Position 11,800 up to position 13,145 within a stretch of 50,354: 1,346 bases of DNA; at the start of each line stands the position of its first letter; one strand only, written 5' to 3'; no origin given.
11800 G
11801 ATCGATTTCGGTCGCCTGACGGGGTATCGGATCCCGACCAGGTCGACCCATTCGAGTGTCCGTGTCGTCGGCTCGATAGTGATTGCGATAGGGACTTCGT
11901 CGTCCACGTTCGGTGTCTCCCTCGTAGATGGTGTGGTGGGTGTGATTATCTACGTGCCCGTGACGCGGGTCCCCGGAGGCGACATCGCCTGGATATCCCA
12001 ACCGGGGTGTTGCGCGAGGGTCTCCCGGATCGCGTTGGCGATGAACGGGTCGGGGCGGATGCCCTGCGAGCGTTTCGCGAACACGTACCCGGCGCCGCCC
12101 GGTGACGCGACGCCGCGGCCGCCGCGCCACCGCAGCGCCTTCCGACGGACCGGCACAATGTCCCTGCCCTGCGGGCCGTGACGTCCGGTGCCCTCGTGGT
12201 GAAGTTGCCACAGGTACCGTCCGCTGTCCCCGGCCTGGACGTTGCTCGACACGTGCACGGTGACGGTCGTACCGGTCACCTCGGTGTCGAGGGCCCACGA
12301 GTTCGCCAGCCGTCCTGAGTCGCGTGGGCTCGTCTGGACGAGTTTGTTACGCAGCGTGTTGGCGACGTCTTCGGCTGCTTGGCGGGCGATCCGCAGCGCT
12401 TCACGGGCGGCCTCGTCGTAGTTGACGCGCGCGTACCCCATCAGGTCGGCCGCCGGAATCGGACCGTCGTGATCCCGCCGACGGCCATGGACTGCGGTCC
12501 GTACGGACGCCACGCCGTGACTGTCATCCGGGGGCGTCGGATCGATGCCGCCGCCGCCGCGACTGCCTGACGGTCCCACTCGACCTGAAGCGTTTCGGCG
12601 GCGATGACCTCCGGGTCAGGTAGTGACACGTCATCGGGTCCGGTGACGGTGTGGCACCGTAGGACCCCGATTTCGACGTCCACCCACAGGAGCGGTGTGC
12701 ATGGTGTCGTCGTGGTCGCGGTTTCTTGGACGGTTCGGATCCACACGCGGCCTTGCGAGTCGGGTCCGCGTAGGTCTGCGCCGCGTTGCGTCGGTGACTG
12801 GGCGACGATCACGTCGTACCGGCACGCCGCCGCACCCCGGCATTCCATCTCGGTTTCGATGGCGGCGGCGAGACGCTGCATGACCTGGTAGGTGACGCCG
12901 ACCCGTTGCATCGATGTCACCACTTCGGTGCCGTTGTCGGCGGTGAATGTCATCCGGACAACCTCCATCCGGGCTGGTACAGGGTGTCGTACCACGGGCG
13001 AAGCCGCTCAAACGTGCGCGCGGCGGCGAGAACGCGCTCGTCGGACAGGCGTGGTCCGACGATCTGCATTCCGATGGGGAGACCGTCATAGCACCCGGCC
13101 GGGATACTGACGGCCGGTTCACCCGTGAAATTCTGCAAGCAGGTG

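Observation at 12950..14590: Intact amidase-signature (GatA-like) enzyme translationally coupled inside the head-tail connector gene block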

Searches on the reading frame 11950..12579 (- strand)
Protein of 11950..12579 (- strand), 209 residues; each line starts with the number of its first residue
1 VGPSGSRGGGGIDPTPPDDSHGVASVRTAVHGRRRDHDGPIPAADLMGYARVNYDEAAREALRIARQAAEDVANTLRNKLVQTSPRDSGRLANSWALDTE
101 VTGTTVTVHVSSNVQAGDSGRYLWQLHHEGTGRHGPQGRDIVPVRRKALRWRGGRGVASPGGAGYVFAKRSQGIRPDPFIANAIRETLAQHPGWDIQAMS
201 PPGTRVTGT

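Call 3: search_protein_families(library=pfam, proteins=[window:11950-12579:-], max_evalue=0.01)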
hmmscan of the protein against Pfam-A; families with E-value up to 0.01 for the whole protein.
window:11950-12579:- (209 aa): 1 family
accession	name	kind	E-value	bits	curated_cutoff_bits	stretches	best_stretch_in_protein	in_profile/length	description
PF04883.17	HK97-gp10_like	-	2.2e-07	32.2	21.4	1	55-115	8-70/78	Bacteriophage HK97-gp10, putative tail-component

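Call 4: search_protein_families(library=phrogs, proteins=[window:11950-12579:-], max_evalue=0.01)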
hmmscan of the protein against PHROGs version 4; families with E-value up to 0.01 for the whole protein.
window:11950-12579:- (209 aa): 1 family
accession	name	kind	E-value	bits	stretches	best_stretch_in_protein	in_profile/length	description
phrog_5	-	connector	2.2e-09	38.5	1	59-187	113-193/239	tail completion or Neck1 protein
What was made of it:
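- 11950..12441 (-): HK97 gp10-like tail-completion/Neck1 gene. Its start overlaps the preceding stop (TGATG). Pfam PF04883 E=2e-7 and phrog_5 (calls 3, 4).
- Checked: 11950..12441 is HK97 gp10-like, tail completion or Neck1 (Pfam E=2e-7; phrog_5) (calls 3, 4).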

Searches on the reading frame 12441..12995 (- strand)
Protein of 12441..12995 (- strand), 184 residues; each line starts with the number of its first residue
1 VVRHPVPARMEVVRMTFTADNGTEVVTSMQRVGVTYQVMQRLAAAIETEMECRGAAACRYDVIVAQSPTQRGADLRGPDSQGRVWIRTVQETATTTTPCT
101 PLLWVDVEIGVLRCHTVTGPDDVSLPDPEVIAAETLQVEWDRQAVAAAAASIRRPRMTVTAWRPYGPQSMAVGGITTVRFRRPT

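Call 3: search_protein_families(library=pfam, proteins=[window:12441-12995:-], max_evalue=0.01)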
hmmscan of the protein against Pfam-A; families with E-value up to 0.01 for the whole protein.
window:12441-12995:- (184 aa): 0 families

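Call 4: search_protein_families(library=phrogs, proteins=[window:12441-12995:-], max_evalue=0.01)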
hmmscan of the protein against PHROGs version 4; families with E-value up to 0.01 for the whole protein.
window:12441-12995:- (184 aa): 0 families
